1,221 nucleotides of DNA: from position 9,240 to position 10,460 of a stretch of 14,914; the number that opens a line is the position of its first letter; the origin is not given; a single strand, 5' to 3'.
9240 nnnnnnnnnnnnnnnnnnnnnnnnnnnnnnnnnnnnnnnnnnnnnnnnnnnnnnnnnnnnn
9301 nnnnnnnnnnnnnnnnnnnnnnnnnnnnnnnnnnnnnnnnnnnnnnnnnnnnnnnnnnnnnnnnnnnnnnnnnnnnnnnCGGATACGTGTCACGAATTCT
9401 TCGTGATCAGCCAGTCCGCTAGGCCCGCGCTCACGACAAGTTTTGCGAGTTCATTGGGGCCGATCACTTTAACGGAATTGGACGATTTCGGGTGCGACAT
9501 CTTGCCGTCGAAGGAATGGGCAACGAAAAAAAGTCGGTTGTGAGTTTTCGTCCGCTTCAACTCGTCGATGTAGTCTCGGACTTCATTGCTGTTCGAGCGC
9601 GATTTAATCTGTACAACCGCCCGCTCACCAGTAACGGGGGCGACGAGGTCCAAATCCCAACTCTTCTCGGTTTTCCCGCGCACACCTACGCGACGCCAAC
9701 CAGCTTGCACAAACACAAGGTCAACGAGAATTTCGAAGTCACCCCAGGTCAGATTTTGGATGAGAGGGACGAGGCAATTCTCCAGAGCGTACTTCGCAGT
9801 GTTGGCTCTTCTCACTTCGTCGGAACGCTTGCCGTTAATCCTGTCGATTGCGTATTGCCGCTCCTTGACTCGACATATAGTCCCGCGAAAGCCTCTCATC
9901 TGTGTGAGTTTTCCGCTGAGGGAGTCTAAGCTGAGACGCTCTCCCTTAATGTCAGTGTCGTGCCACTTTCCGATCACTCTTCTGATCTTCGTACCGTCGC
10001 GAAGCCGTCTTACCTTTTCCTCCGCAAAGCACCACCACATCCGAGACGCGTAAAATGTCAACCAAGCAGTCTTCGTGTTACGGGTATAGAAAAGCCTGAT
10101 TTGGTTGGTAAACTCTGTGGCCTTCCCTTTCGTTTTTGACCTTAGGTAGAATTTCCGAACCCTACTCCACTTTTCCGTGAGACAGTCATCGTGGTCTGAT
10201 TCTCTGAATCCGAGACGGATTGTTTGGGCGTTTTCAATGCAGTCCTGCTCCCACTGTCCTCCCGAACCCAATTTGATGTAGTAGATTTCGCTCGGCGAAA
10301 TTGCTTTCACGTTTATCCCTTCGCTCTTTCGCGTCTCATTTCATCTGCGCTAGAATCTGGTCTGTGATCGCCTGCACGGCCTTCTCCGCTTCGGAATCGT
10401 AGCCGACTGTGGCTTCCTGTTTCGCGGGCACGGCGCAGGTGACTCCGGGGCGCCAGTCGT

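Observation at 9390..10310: Low-GC foreign gene (unknown N-domain + Mrr-like PD-(D/E)xK nuclease) inserted precisely inside the BMC operon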

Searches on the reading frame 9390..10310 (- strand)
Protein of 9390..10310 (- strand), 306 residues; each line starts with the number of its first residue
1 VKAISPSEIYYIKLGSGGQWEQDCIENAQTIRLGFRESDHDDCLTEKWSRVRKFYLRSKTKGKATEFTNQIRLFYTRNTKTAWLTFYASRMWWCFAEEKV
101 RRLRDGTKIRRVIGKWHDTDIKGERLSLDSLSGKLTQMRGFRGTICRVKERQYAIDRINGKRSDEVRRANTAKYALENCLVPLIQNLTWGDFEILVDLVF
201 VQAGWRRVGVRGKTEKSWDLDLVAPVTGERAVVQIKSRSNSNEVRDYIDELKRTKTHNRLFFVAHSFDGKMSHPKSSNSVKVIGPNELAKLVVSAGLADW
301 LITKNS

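Call 6: search_protein_families(library=pfam, proteins=[window:9390-10310:-], max_evalue=0.1)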
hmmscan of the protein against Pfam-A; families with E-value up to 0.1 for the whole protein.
window:9390-10310:- (306 aa): 1 family
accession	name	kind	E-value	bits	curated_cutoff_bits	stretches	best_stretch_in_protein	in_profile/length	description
PF04471.18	Mrr_cat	-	2.6e-05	24.8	21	1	184-290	1-113/115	Restriction endonuclease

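Call 7: search_protein_families(library=padloc, proteins=[window:9390-10310:-], max_evalue=1)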
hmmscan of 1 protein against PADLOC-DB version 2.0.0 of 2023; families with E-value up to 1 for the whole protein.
window:9390-10310:- (306 aa): 1 family
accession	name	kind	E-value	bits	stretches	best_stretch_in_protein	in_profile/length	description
PDLC04816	PDC-S02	-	0.00017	19.2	1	30-294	27-278/299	-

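Call 8: search_protein_families(library=ncbifam, proteins=[window:9390-10310:-], max_evalue=1)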
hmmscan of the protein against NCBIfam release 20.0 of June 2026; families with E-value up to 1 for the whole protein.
window:9390-10310:- (306 aa): 1 family
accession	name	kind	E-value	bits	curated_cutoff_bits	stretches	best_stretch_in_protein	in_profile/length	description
TIGR02180.1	GRX_euk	equivalog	0.12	12.6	87.25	1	230-270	28-68/84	glutaredoxin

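Call 9: find_homologous_proteins(query=window:9390-10307:-)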
Query window:9390-10307:- (305 aa): 676 proteins with E <= 0.001 among 1679 candidates; the best 120 are listed.
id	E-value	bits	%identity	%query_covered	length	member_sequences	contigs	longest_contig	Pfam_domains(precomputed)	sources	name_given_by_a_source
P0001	1.0e-150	519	74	100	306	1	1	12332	-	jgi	jgi:hypothetical protein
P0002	4.9e-140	484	100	71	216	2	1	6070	PF04471.19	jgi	jgi:hypothetical protein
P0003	6.3e-132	458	66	100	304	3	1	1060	-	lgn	-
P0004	8.7e-124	431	61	100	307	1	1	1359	-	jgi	jgi:hypothetical protein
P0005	1.3e-122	427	61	100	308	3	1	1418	PF04471.19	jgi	jgi:hypothetical protein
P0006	1.7e-106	374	55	100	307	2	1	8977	PF04471.19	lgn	-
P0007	1.3e-103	365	54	100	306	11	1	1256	PF04471.19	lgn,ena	-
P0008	1.0e-102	362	52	98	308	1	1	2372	-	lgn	-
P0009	2.2e-102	361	55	100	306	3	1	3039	PF04471.19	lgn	-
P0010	2.2e-101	357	53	100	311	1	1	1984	PF04471.19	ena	-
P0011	2.5e-100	354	54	100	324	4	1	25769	PF04471.19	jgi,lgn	jgi:hypothetical protein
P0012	6.4e-100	352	53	100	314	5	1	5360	PF04471.19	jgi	-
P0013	1.2e-99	352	52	100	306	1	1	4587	PF04471.19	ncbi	-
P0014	2.2e-99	351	53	100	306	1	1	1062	PF04471.19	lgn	-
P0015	6.5e-99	349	53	99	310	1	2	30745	PF04471.19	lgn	-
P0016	6.5e-98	346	52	100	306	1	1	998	PF04471.19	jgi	-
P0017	8.1e-97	342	52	100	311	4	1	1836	PF04471.19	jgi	jgi:hypothetical protein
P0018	9.0e-97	342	52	100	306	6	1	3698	PF04471.19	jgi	-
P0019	2.2e-96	341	51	100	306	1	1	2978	PF04471.19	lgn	-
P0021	6.0e-96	339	50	100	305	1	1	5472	PF04471.19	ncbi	-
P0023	6.7e-95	336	52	100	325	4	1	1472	PF04471.19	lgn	-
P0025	2.0e-94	334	48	99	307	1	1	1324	PF04471.19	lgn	-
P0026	2.5e-94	334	52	100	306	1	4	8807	PF04471.19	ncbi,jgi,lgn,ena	-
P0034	2.4e-92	328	49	99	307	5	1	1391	PF04471.19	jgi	jgi:hypothetical protein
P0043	1.9e-90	321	49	97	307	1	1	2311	PF04471.19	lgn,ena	-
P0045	3.4e-90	321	48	99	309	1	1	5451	PF04471.19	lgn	-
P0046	4.9e-90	320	50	100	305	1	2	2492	PF04471.19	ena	-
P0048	5.5e-90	320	49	97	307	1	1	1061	PF04471.19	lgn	-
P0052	1.1e-89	319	49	99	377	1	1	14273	PF04471.19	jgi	jgi:hypothetical protein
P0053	1.2e-89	319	52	92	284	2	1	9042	PF04471.19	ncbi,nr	ncbi:MAG: hypothetical protein QMD22_08140, partial [archaeon]|nr:hypothetical protein [archaeon]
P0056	2.1e-89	318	47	100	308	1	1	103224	-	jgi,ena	-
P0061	5.2e-89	317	49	99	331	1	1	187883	PF04471.19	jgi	jgi:hypothetical protein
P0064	7.7e-89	316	47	99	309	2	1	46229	PF04471.19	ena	-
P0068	1.3e-88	315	46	99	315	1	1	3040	PF04471.19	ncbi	-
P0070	1.8e-88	315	47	99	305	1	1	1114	PF04471.19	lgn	-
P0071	2.1e-88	315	47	99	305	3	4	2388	PF04471.19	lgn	-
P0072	2.3e-88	315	47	99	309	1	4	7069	PF04471.19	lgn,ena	-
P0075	3.0e-88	314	47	97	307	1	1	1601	PF04471.19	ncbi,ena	-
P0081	1.0e-87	312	47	100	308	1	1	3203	PF04471.19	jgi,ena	-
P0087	2.0e-87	311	45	99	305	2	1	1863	PF04471.19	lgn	-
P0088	2.3e-87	311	49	97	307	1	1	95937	PF04471.19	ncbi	-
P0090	3.1e-87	311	47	99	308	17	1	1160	PF04471.19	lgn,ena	-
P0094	4.3e-87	310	49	97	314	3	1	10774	PF04471.19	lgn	-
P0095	4.8e-87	310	46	99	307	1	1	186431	-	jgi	jgi:hypothetical protein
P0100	7.3e-87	310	46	99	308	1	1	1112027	-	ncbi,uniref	ncbi:restriction endonuclease [Flavobacterium sp. RNTU_13]|uniref:restriction endonuclease n=1 Tax=F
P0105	9.0e-87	309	48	99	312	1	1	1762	PF04471.19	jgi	-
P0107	1.2e-86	309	47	100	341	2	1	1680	PF04471.19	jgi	jgi:hypothetical protein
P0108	1.3e-86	309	45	99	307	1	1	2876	PF04471.19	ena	-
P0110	2.0e-86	308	46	99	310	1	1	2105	PF04471.19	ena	-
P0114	3.3e-86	307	46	99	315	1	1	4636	PF04471.19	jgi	jgi:hypothetical protein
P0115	3.4e-86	307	46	98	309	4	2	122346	PF04471.19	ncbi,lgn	-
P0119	5.6e-86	307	45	99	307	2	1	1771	PF04471.19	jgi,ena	-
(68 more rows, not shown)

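Call 10: search_solved_structures(query=window:9390-10307:-, max_evalue=10, show_alignments=2)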
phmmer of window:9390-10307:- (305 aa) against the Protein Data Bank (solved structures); distinct sequences matched with E-value up to 10: 3.
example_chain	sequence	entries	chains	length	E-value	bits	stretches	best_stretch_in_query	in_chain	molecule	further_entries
2hze_A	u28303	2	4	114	0.19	14.2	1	227-269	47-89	Glutaredoxin-1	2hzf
9dbh_A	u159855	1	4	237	0.88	12.1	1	209-271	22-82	HalB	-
1b4q_A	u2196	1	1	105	1.7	11.1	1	230-269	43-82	PROTEIN (HUMAN THIOLTRANSFERASE)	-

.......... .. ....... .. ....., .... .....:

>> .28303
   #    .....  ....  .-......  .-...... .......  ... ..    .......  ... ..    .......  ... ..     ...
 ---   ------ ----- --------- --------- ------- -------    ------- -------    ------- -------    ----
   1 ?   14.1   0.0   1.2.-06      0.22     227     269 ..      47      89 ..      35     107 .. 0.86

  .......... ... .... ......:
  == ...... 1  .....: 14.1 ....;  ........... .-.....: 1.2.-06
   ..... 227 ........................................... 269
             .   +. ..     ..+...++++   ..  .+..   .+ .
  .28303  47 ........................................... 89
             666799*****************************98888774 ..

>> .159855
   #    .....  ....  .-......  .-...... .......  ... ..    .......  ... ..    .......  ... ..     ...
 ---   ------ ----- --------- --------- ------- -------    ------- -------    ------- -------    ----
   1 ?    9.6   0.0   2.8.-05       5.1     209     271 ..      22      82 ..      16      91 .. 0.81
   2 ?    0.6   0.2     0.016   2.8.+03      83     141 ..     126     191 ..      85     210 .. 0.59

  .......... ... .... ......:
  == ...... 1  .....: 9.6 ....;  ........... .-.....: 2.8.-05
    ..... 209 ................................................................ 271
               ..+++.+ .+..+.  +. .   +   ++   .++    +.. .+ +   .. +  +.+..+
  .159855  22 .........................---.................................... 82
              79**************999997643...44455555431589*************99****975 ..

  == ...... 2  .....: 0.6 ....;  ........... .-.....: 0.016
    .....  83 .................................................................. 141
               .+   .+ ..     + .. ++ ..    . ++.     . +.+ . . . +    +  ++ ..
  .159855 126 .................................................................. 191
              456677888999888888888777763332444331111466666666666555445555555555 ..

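Call 11: find_encoding_contigs(protein=P0001, flank=8000, max_places=3)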
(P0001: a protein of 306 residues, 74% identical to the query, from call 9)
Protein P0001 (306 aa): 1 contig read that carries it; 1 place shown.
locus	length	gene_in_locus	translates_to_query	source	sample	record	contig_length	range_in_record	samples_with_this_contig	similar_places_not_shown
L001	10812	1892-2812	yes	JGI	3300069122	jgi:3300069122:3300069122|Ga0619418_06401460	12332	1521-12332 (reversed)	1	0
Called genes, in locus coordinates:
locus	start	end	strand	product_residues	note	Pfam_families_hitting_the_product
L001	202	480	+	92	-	PF03319:EutN_CcmL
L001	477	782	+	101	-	PF03319:EutN_CcmL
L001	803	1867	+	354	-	PF00596:Aldolase_II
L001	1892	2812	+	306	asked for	-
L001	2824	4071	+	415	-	-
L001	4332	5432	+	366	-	PF00072:Response_reg, PF00512:HisKA, PF13581:HATPase_c_2 (weak), PF02518:HATPase_c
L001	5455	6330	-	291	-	-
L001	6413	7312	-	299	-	PF02629:CoA_binding, PF13607:Succ_CoA_lig, PF00549:Ligase_CoA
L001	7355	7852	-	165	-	-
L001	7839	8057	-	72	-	-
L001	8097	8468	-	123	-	PF00903:Glyoxalase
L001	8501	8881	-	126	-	PF13650:Asp_protease_2, PF13975:gag-asp_proteas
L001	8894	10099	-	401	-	PF08442:ATP-grasp_2, PF24948:Citrate_synth_N, PF00549:Ligase_CoA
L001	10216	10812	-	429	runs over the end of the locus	PF00285:Citrate_synt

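Call 12: find_encoding_contigs(protein=P0002, flank=8000, max_places=3)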
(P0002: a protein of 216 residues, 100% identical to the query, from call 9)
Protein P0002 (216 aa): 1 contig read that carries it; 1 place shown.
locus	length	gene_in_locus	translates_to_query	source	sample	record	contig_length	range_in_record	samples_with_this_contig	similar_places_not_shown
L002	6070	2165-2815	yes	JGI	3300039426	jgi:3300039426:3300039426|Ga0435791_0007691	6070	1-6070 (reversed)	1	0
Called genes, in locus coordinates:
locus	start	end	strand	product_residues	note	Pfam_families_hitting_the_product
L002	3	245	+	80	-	?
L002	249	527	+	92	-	PF03319:EutN_CcmL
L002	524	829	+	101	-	PF03319:EutN_CcmL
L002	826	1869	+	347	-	PF00596:Aldolase_II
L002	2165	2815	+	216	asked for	PF04471:Mrr_cat (weak)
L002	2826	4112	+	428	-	-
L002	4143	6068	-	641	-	?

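Call 16: find_encoding_contigs(protein=P0100, flank=6000, max_places=2)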
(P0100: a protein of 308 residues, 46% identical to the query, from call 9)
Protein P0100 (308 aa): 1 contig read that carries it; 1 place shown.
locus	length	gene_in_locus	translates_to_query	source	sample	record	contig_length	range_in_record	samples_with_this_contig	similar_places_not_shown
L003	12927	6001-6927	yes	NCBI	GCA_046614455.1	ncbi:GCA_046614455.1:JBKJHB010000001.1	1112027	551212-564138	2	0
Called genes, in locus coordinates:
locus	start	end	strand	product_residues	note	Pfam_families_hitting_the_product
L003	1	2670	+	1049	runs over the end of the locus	PF00580:UvrD-helicase, PF13245:AAA_19 (faint), PF13361:UvrD_C, PF13538:UvrD_C_2 (weak)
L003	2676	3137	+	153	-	-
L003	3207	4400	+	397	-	PF00202:Aminotran_3 (faint), PF00155:Aminotran_1_2, PF00464:SHMT (faint)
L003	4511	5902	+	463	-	PF02412:TSP_3 (faint), PF00691:OmpA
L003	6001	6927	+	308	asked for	-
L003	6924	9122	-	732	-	PF01734:Patatin, PF19143:Omp85_2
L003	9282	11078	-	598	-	PF01541:GIY-YIG, PF27096:UvrC_M, PF22920:UvrC_RNaseH, PF08459:UvrC_RNaseH_dom, PF12826:HHH_2 (weak), PF14520:HHH_5 (weak)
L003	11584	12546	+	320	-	PF24827:AstE_AspA_cat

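Call 17: find_encoding_contigs(protein=P0061, flank=6000, max_places=2)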
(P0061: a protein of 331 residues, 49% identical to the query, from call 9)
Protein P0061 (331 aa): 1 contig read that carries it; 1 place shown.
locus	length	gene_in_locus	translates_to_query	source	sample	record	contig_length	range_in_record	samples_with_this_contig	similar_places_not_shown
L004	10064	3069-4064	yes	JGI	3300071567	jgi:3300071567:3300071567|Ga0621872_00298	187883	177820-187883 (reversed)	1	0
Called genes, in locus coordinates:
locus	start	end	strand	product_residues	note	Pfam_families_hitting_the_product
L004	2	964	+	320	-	?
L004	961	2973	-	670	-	PF11074:DUF2779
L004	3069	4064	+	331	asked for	PF04471:Mrr_cat (weak)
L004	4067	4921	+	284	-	PF14267:DUF4357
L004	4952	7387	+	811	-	-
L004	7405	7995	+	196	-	PF01434:Peptidase_M41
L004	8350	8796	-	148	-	PF05635:23S_rRNA_IVP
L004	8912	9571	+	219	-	-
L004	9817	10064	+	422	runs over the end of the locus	-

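Call 18: find_encoding_contigs(protein=P0095, flank=6000, max_places=2)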
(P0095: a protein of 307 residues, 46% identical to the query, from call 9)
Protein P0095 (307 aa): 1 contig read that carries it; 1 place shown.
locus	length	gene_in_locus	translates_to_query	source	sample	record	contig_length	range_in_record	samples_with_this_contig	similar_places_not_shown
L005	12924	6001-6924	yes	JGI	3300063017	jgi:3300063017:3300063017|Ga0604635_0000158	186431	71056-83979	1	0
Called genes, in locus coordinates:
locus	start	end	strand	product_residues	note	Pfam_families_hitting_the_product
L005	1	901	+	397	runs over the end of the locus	PF07863:CtnDOT_TraJ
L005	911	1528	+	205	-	-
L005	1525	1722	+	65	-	-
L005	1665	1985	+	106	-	-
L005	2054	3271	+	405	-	PF12508:Transposon_TraM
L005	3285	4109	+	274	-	PF13595:DUF4138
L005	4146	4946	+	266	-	-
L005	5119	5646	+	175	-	-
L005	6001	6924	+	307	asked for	-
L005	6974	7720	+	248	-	-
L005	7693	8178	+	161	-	-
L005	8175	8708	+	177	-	PF11611:DUF4352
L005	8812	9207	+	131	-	-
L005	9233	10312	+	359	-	PF26125:AcrVA2-like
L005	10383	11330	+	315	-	PF18899:DUF5655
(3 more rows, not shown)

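Call 21: search_solved_structures(query=A1, max_evalue=10, show_alignments=3)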
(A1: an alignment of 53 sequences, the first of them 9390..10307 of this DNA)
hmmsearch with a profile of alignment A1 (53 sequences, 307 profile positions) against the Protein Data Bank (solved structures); distinct sequences matched with E-value up to 10: 0.

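Call 28: predict_structure(alignment_id=A1)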
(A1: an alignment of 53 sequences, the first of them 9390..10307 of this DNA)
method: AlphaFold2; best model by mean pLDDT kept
length: 305 residues; sequences in the alignment: 53
mean_pLDDT: 91.0   pTM: 0.75
mean pLDDT of the five models: 91.0, 90.5, 89.9, 89.5, 87.1
residues with pLDDT >= 90: 221; 70-90: 70; 50-70: 11; < 50: 3
segments of 3 or more residues with pLDDT < 50: 211-213
pLDDT, mean of each block of 10 residues (from residue 1): 95 91 97 92 97 95 93 97 96 98 96 97 93 85 90 96 92 97 93 94 80 65 89 90 89 86 85 71 94 96 93
secondary structure, 60 per line:
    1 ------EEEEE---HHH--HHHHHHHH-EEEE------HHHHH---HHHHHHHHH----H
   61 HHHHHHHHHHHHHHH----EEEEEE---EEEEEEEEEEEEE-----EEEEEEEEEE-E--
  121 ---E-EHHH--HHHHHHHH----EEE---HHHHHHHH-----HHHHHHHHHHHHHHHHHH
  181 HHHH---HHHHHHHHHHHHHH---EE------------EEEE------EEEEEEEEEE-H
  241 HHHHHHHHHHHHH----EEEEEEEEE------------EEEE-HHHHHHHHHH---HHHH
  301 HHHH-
elements in order: E7-11 H20-27 E29-32 H39-43 H47-55 H60-75 E80-85 E89-101 E107-116 H132-139 E144-146 H150-157 H163-184 H188-201 E219-222 E229-238 H240-253 E258-266 E279-282 H284-293 H297-304

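Call 30: find_related_loci(query=window:9390-10307:-, collection=metagenome_contigs, flank=5000)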
Query window:9390-10307:- (305 aa) in metagenome_contigs; peptide patterns used: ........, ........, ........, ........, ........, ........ (x = any residue, [..] = any of these).
84 stretches matched a pattern; 1 encode a relative of the query (tblastn E <= 1e-3); 1 distinct loci.
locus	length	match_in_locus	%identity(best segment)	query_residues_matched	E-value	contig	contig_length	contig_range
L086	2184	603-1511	64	1-305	5e-146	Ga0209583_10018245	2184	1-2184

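Call 42: search_protein_families(library=pfam, alignment_id=A1, max_evalue=5)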
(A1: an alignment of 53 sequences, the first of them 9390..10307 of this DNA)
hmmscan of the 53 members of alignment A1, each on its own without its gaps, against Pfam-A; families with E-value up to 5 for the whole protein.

A. member 1, window:9390-10307:- (305 aa): 1 family
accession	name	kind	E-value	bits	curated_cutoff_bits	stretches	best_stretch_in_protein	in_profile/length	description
PF04471.18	Mrr_cat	-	2.5e-05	24.8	21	1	183-289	1-113/115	Restriction endonuclease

B. families by the number of members that match (of 53 scanned): 21 families
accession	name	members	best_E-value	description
PF04471.18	Mrr_cat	53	4.3e-10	Restriction endonuclease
PF14294.11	DUF4372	4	0.037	Domain of unknown function (DUF4372)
PF22744.3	Toast-rack_PspC-Cterm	3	0.0031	ToastRack found in some PspC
PF22753.2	Ape1_N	2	0.00064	Peptidoglycan O-acetylesterase, N-terminal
PF07801.16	DUF1647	2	0.012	Protein of unknown function (DUF1647)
PF15590.11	Imm27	2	0.06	Immunity protein 27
PF04286.17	DUF445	1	0.052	Protein of unknown function (DUF445)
PF24049.1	YOMG_N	1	0.053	YOMG N-terminal domain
PF03478.24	Beta-prop_KIB1-4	1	0.062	KIB1-4 beta-propeller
PF22411.1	Mre11_2nd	1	0.081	Mre11 nuclease, second domain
PF24872.1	DUF2110_N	1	0.1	DUF2110 N-terminal domain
PF10398.14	DUF2443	1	0.1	Protein of unknown function (DUF2443)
PF22390.1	LntA_helical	1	0.13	LntA, four-helical up-and-down bundle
PF03173.19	CHB_HEX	1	0.15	Putative carbohydrate binding domain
PF18061.6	CRISPR_Cas9_WED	1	0.16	CRISPR-Cas9 WED domain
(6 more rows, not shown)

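Call 43: search_protein_families(library=padloc, alignment_id=A1, max_evalue=0.01)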
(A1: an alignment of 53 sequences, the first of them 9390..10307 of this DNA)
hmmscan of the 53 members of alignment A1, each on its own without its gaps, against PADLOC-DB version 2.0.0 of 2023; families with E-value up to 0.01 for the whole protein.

A. member 1, window:9390-10307:- (305 aa): 1 family
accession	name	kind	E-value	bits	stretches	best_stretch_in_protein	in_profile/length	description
PDLC04816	PDC-S02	-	0.00017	19.2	1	29-293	27-278/299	-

B. families by the number of members that match (of 53 scanned): 4 families
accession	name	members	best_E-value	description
PDLC04806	PDC-S02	18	2e-05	-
PDLC04816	PDC-S02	8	3.3e-09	-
PDLC03364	MTase_II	1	0.0067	Type II methyltransferase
PDLC00860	E2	1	0.0085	E2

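Call 67: find_encoding_contigs(protein=P0011, flank=5000, max_places=2)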
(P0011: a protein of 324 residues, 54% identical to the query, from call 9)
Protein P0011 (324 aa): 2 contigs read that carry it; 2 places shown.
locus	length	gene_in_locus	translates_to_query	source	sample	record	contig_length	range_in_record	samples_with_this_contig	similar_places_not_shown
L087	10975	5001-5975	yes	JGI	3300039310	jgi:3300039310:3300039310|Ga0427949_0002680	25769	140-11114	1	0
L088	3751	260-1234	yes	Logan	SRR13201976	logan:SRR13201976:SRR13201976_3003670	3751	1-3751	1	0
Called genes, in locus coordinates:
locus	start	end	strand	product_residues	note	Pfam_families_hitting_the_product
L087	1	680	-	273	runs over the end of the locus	?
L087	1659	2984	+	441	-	PF00890:FAD_binding_2 (faint), PF03486:HI0933_like (weak), PF07992:Pyr_redox_2 (faint), PF13450:NAD_binding_8 (faint), PF13738:Pyr_redox_3 (faint), PF21688:FAD-depend_C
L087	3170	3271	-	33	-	-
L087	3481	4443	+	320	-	-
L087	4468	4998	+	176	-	-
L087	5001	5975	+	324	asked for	PF04471:Mrr_cat (faint)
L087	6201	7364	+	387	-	PF02661:Fic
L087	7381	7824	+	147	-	-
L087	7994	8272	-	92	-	PF06794:UPF0270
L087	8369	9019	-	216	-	PF00440:TetR_N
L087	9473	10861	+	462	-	PF02550:AcetylCoA_hydro, PF13336:AcetylCoA_hyd_C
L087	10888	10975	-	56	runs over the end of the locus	-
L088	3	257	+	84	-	?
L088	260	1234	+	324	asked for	PF04471:Mrr_cat (faint)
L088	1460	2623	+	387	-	PF02661:Fic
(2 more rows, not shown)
